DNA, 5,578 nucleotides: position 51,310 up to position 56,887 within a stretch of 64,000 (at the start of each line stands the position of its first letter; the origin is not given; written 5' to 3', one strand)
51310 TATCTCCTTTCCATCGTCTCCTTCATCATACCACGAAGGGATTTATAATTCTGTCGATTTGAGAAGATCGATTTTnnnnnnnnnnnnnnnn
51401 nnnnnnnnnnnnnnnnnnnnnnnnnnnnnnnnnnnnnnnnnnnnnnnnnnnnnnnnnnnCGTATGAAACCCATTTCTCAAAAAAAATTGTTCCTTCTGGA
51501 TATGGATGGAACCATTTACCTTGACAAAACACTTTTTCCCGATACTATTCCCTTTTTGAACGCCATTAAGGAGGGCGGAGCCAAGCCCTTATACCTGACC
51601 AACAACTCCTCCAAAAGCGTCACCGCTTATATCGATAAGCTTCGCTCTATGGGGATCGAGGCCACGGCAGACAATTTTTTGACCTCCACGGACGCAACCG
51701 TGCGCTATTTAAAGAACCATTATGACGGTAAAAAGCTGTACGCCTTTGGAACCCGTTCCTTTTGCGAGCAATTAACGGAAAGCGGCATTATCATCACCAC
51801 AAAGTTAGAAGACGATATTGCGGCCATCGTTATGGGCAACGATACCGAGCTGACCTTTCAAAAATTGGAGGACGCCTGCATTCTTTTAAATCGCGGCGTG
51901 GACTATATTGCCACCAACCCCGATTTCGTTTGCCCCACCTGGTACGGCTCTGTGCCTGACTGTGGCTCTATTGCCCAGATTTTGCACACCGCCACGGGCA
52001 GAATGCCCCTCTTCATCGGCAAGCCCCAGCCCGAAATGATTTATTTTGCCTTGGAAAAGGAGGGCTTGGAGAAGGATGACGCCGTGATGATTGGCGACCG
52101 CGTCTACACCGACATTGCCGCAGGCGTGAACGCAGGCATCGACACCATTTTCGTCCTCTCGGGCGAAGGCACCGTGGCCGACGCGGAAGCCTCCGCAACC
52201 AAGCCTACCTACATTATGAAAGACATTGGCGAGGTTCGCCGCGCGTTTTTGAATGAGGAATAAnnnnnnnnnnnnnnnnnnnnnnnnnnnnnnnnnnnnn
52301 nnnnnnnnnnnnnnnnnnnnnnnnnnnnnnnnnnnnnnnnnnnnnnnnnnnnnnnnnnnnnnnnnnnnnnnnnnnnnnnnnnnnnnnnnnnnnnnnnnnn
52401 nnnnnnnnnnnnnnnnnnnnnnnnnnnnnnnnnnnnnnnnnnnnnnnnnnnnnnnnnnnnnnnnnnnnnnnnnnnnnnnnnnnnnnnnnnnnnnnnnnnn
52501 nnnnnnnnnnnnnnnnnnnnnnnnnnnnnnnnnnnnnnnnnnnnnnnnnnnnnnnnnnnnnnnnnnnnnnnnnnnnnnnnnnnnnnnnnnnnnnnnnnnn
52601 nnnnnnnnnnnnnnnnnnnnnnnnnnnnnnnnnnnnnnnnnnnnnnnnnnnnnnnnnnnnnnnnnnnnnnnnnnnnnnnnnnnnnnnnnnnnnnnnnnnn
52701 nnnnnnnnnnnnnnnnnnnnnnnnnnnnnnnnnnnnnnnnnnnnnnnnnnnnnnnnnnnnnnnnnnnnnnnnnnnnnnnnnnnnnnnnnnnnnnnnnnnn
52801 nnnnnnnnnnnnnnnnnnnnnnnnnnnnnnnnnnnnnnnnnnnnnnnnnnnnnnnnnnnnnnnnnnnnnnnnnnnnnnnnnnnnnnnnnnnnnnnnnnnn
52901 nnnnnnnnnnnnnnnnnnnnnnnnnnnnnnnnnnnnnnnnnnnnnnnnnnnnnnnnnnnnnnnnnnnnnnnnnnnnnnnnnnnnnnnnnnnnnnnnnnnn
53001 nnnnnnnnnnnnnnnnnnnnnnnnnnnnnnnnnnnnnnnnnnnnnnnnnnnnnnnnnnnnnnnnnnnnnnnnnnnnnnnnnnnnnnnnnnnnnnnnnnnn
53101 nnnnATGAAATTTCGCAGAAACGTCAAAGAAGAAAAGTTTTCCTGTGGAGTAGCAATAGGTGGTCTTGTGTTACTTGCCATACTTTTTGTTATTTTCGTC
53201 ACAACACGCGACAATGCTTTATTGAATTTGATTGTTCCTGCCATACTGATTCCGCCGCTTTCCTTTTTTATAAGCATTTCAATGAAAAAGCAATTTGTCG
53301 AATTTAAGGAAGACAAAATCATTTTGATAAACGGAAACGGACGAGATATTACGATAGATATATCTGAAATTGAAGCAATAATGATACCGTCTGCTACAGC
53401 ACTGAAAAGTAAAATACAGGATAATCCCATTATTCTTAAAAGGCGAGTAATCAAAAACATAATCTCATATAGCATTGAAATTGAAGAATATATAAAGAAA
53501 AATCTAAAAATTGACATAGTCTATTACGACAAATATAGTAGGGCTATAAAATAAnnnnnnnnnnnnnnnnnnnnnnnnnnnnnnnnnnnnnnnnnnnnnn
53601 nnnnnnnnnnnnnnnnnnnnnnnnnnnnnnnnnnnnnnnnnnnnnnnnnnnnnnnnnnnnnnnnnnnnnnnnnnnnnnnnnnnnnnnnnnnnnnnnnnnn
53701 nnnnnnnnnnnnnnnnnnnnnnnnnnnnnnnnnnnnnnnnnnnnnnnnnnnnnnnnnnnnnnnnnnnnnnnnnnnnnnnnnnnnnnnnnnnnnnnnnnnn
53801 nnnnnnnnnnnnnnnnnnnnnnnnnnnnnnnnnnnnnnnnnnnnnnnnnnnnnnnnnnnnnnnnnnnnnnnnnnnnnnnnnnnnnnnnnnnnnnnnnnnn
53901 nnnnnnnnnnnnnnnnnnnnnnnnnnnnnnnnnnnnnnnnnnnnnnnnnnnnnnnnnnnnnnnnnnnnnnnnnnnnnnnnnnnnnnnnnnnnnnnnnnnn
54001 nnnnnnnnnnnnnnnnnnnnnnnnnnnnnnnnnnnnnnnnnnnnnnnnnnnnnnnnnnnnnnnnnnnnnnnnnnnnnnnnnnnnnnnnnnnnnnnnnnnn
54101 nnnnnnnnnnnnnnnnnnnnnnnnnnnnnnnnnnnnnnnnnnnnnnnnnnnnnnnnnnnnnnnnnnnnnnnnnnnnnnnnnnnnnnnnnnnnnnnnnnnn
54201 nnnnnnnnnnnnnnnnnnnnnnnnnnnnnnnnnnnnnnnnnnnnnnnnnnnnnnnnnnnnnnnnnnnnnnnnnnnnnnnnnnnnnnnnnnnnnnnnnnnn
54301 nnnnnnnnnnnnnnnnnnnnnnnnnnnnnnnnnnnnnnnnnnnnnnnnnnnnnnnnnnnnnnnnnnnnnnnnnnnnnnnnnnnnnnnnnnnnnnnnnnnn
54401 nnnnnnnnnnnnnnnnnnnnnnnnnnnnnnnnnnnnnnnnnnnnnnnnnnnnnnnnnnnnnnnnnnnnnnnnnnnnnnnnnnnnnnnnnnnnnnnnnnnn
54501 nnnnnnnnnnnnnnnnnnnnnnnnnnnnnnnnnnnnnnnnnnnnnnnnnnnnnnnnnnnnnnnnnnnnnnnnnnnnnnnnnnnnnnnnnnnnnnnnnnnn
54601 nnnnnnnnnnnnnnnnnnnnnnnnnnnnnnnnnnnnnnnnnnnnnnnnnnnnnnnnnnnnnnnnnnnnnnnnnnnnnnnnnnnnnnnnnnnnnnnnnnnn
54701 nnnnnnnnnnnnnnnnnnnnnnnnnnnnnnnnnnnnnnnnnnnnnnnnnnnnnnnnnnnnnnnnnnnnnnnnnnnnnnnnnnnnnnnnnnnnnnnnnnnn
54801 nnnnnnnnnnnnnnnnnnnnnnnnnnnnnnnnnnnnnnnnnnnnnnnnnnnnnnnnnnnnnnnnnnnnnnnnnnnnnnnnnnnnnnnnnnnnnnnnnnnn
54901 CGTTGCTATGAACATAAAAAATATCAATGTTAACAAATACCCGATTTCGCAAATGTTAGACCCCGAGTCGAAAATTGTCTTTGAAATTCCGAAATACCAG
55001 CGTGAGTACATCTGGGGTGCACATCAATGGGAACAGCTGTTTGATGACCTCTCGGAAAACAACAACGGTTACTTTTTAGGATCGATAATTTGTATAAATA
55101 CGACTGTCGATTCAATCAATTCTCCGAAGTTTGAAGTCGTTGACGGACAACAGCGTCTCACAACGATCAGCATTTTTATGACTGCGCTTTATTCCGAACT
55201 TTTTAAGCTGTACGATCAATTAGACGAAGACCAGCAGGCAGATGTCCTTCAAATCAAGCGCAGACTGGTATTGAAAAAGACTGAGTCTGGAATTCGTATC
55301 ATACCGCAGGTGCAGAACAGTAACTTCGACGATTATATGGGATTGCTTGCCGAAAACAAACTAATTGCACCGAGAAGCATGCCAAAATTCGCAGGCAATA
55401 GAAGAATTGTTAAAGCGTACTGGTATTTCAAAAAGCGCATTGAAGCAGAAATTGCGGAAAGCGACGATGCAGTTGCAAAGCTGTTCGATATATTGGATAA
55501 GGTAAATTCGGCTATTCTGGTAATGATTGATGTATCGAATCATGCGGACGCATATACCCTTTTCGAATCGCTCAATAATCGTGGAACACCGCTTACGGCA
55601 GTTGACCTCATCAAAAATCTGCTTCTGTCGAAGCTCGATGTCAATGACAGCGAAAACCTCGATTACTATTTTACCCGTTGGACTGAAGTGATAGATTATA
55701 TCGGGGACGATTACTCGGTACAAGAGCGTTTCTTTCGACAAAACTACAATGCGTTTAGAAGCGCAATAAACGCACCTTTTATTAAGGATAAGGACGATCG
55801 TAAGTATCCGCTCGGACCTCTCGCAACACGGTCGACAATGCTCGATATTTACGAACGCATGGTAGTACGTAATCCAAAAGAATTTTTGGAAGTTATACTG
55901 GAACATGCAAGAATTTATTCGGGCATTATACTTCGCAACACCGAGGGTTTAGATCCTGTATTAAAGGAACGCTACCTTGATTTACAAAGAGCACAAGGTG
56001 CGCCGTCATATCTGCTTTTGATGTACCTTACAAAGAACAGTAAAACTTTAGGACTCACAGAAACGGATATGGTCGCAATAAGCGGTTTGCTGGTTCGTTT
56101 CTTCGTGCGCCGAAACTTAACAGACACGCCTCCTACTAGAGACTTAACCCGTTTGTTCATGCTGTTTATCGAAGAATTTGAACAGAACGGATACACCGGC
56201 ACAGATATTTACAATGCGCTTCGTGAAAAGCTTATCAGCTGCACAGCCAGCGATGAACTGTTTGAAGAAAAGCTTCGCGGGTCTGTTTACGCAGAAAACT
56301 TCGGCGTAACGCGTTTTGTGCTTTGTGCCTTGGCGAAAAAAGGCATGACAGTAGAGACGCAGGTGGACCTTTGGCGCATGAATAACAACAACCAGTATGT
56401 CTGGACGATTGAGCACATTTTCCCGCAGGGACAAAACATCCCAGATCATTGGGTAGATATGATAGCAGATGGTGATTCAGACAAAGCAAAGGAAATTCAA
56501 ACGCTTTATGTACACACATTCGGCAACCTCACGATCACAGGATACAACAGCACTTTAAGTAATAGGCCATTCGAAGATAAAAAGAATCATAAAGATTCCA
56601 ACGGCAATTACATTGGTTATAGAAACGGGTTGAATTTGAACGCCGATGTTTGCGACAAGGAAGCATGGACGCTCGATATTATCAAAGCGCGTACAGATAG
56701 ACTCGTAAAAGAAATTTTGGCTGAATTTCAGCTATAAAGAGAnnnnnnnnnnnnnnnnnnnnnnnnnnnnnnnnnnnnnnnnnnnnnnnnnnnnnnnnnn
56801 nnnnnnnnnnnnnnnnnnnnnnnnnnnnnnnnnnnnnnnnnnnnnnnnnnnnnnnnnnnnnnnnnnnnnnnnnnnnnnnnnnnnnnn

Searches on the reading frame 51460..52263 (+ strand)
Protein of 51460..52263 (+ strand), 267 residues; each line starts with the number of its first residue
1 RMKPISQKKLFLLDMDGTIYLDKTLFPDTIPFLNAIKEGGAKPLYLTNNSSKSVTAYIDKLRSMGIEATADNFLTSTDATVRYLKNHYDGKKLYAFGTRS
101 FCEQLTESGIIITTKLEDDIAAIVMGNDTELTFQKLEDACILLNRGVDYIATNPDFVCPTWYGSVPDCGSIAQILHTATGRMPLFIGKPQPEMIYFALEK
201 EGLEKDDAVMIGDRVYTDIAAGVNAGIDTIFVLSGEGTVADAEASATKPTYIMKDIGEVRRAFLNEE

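Call 40: search_protein_families(library=pfam, proteins=[window:51460-52263:+], max_evalue=0.01)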
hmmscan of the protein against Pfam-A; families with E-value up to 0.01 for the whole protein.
window:51460-52263:+ (267 aa): 4 families
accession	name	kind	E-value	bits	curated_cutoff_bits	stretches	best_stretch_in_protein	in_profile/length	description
PF13344.12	Hydrolase_6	-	2.2e-24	85.8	27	1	11-110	1-100/101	Haloacid dehalogenase-like hydrolase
PF13242.12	Hydrolase_like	-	2.1e-21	76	22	1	186-258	2-74/75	HAD-hyrolase-like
PF00702.32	Hydrolase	-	1.1e-14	55.7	26.4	1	9-226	2-191/191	haloacid dehalogenase-like hydrolase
PF13419.12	HAD_2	-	2.4e-11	44.5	23.8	1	173-232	120-178/178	Haloacid dehalogenase-like hydrolase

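Call 50: find_encoding_contigs(protein=window:51460-52263:+, flank=8000, max_places=10)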
Protein window:51460-52263:+ (267 aa): no gene with exactly this product is on record in the collection.

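Call 52: find_homologous_proteins(query=window:51460-52263:+, max_evalue=1e-60)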
Query window:51460-52263:+ (267 aa): 7296 proteins with E <= 1e-60 among 8000 candidates; the best 120 are listed.
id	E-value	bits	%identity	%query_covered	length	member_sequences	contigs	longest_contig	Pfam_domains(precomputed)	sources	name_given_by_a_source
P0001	8.4e-165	565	95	99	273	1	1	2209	PF13419.13,PF13344.13,PF00702.33,PF13242.13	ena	-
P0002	8.8e-163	558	94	99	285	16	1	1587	PF13419.13,PF13344.13,PF00702.33,PF13242.13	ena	-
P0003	2.4e-137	475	81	99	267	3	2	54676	PF13419.13,PF13344.13,PF00702.33,PF13242.13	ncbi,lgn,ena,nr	ncbi:MAG: HAD-IIA family hydrolase [Clostridia bacterium]|nr:HAD-IIA family hydrolase [Clostridia ba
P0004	2.8e-127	442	75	99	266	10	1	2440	PF13419.13,PF13344.13,PF00702.33,PF13242.13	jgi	-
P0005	2.0e-126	439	75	99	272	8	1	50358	PF13419.13,PF13344.13,PF00702.33,PF13242.13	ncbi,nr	ncbi:MAG: HAD-IIA family hydrolase [Clostridia bacterium]|nr:HAD-IIA family hydrolase [Clostridia ba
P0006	6.1e-126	437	75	99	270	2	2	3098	PF13419.13,PF13344.13,PF00702.33,PF13242.13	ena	-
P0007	1.2e-125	436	76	99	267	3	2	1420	PF13419.13,PF13344.13,PF00702.33,PF13242.13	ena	-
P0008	7.4e-124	430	73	97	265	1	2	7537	PF13419.13,PF13344.13,PF00702.33,PF13242.13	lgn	-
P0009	7.5e-124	430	74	99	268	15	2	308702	PF13419.13,PF13344.13,PF00702.33,PF13242.13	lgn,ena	-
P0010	7.8e-124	430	74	100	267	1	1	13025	PF13419.13,PF13344.13,PF00702.33,PF13242.13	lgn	-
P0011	7.9e-124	430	73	99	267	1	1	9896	PF13419.13,PF13344.13,PF00702.33,PF13242.13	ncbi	-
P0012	1.1e-123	430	75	99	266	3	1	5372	PF13419.13,PF13344.13,PF00702.33,PF13242.13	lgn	-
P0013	2.5e-123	429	73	98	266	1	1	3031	PF13419.13,PF13344.13,PF00702.33,PF13242.13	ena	-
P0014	4.0e-123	428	73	99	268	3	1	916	PF13419.13,PF13344.13,PF00702.33,PF13242.13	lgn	-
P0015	5.8e-123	427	74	99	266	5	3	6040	PF13419.13,PF13344.13,PF00702.33,PF13242.13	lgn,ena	-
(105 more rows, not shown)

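Call 53: find_encoding_contigs(protein=P0003, flank=8000, max_places=3)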
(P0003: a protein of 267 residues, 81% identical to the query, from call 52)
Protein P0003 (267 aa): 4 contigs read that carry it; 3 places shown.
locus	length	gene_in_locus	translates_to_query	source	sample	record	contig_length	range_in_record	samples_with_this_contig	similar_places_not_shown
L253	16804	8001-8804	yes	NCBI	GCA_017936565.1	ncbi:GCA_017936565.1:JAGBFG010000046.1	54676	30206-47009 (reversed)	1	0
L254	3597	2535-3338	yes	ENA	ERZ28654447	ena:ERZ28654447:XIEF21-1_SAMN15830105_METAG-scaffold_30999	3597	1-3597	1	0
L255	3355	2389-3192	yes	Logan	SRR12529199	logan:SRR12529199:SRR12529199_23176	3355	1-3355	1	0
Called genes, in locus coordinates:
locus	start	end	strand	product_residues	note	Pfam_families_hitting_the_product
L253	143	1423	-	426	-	PF03952:Enolase_N, PF00113:Enolase_C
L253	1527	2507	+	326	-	PF01476:LysM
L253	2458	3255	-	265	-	PF01026:TatD_DNase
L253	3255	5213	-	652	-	PF00133:tRNA-synt_1, PF01406:tRNA-synt_1e (faint), PF01921:tRNA-synt_1f (faint), PF09334:tRNA-synt_1g, PF00133:tRNA-synt_1, PF19303:Anticodon_3, PF08264:Anticodon_1, PF01588:tRNA_bind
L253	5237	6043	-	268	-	-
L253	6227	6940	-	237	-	PF04542:Sigma70_r2, PF04545:Sigma70_r4, PF08281:Sigma70_r4_2 (faint), PF01381:HTH_3 (weak)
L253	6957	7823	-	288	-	PF03419:Peptidase_U4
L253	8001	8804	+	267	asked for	PF00702:Hydrolase, PF13344:Hydrolase_6, PF13419:HAD_2, PF13242:Hydrolase_like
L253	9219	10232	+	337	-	PF04471:Mrr_cat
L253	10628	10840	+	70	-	-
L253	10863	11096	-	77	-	-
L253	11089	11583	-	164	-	-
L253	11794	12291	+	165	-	-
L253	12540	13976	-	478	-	-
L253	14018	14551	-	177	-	PF00719:Pyrophosphatase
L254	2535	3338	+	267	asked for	PF00702:Hydrolase, PF13344:Hydrolase_6, PF13419:HAD_2, PF13242:Hydrolase_like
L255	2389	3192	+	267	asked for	PF00702:Hydrolase, PF13344:Hydrolase_6, PF13419:HAD_2, PF13242:Hydrolase_like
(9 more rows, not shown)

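Call 54: find_encoding_contigs(protein=P0001, flank=3000, max_places=3)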
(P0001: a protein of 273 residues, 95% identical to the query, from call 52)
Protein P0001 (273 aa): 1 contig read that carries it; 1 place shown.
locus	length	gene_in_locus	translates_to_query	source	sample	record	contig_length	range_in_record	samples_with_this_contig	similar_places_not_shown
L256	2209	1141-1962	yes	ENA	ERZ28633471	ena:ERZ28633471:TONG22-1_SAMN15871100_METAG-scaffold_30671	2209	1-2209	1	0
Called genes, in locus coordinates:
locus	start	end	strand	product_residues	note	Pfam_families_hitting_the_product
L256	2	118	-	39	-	?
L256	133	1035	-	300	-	PF03419:Peptidase_U4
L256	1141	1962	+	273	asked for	PF00702:Hydrolase, PF13344:Hydrolase_6, PF13419:HAD_2, PF13242:Hydrolase_like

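Call 58: find_encoding_contigs(protein=P0002, flank=3000, max_places=6)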
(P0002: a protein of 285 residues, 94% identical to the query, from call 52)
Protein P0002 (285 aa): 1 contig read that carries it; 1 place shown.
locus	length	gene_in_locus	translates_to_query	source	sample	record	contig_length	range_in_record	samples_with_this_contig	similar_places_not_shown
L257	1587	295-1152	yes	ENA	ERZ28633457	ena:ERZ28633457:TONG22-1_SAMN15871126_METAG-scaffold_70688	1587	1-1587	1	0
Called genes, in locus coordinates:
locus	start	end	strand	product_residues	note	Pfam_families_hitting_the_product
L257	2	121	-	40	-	?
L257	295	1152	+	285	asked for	PF00702:Hydrolase, PF13344:Hydrolase_6, PF13419:HAD_2, PF13242:Hydrolase_like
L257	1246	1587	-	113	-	?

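Call 59: find_encoding_contigs(protein=P0009, flank=5000, max_places=3)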
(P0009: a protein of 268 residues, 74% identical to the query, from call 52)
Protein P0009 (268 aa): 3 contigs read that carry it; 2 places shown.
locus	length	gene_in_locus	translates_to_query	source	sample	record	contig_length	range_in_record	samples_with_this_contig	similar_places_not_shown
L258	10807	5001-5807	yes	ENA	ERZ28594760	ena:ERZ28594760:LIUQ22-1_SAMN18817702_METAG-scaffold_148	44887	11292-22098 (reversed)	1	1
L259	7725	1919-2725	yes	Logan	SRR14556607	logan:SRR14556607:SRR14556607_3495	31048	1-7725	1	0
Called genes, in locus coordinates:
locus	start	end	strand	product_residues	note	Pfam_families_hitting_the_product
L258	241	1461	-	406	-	PF00579:tRNA-synt_1b, PF22421:SYY_C-terminal, PF01479:S4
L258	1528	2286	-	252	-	PF01784:DUF34_NIF3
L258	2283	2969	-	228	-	PF12847:Methyltransf_18, PF04816:TrmK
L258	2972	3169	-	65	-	PF08984:DUF1858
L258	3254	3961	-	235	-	PF04542:Sigma70_r2, PF04545:Sigma70_r4, PF01381:HTH_3 (weak)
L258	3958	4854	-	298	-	PF03419:Peptidase_U4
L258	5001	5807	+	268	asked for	PF13344:Hydrolase_6, PF00702:Hydrolase, PF13419:HAD_2, PF13242:Hydrolase_like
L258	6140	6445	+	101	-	-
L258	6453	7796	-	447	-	PF01225:Mur_ligase, PF08245:Mur_ligase_M, PF02875:Mur_ligase_C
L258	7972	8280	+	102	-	PF04026:SpoVG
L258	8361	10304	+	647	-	PF13439:Glyco_transf_4, PF13477:Glyco_trans_4_2 (weak), PF13579:Glyco_trans_4_4, PF00534:Glycos_transf_1, PF13524:Glyco_trans_1_2 (weak), PF13692:Glyco_trans_1_4, PF04230:PS_pyruv_trans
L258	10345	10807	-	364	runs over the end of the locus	PF04346:EutH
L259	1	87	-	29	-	?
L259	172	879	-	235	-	PF04542:Sigma70_r2, PF04545:Sigma70_r4, PF01381:HTH_3 (weak)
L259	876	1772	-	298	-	PF03419:Peptidase_U4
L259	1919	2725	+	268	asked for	PF13344:Hydrolase_6, PF00702:Hydrolase, PF13419:HAD_2, PF13242:Hydrolase_like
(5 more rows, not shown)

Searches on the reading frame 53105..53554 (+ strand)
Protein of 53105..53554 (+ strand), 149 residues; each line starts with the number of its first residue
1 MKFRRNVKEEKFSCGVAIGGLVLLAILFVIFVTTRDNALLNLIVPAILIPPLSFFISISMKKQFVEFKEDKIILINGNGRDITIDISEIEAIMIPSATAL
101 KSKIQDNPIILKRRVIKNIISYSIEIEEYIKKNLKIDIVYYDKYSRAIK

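Call 14: find_encoding_contigs(protein=window:53105-53554:+, flank=6000, max_places=10)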
Protein window:53105-53554:+ (149 aa): no gene with exactly this product is on record in the collection.

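Call 40: search_protein_families(library=pfam, proteins=[window:53105-53554:+], max_evalue=0.01)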
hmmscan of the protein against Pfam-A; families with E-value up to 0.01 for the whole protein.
window:53105-53554:+ (149 aa): 0 families

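Call 41: search_protein_families(library=ncbifam, proteins=[window:53105-53554:+], max_evalue=0.01)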
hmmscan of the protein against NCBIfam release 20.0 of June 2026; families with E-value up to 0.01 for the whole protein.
window:53105-53554:+ (149 aa): 0 families

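Call 68: search_protein_families(library=padloc, proteins=[window:53105-53554:+], max_evalue=0.01)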
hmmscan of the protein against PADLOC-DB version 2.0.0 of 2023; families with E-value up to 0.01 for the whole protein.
window:53105-53554:+ (149 aa): 0 families

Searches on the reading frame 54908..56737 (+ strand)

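Call 40: search_protein_families(library=pfam, proteins=[window:54908-56737:+], max_evalue=0.01)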
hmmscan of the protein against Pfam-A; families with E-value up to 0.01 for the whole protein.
window:54908-56737:+ (609 aa): 2 families
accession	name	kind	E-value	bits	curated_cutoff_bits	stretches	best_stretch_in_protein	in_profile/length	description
PF03235.19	GmrSD_N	-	4.2e-39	135.2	33.2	1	15-240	3-199/199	GmrSD restriction endonuclease, N-terminal domain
PF07510.16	GmrSD_C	-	1.1e-17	64.6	23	1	448-601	3-137/138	GmrSD restriction endonucleases, C-terminal domain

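Call 41: search_protein_families(library=ncbifam, proteins=[window:54908-56737:+], max_evalue=0.01)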
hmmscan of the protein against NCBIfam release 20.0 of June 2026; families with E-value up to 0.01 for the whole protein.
window:54908-56737:+ (609 aa): 0 families

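Call 68: search_protein_families(library=padloc, proteins=[window:54908-56737:+], max_evalue=0.01)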
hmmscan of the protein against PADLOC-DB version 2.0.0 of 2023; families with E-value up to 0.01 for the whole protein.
window:54908-56737:+ (609 aa): 37 families (the best 25 are shown)
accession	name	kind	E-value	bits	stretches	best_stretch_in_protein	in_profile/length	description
PDLC02693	Orf5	-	6.6e-71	237.9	1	25-602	9-537/543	Orf5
PDLC04155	HEC-06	-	4.3e-60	201.8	2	5-281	4-273/562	-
PDLC04157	HEC-06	-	2.6e-56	189.4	1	2-601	2-549/558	-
PDLC04154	HEC-06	-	4.8e-54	182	2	6-284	7-285/569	-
PDLC02696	Orf5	-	2.5e-53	179.9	1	26-560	2-547/558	Orf5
PDLC02700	Orf5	-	2.6e-47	159.8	2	25-265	12-248/555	Orf5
PDLC02695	Orf5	-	3.2e-46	155.9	1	6-605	3-599/601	Orf5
PDLC02687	Orf5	-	6.5e-45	151.9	2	23-282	16-277/543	Orf5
PDLC02701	Orf5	-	2.2e-35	120.2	2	23-261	18-270/596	Orf5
PDLC02702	Orf5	-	8e-30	102.1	1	25-603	3-537/543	Orf5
PDLC02692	Orf5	-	2e-29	100.8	1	22-279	5-255/558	Orf5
PDLC02691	Orf5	-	9.3e-29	98.4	1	25-285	21-294/579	Orf5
PDLC02792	SspE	-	2.9e-23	80.1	3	24-111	23-127/771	SspE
PDLC02690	Orf5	-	7.3e-23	79.2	2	23-244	8-216/531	Orf5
PDLC02686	Orf5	-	3.1e-22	76.8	2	23-243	19-241/566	Orf5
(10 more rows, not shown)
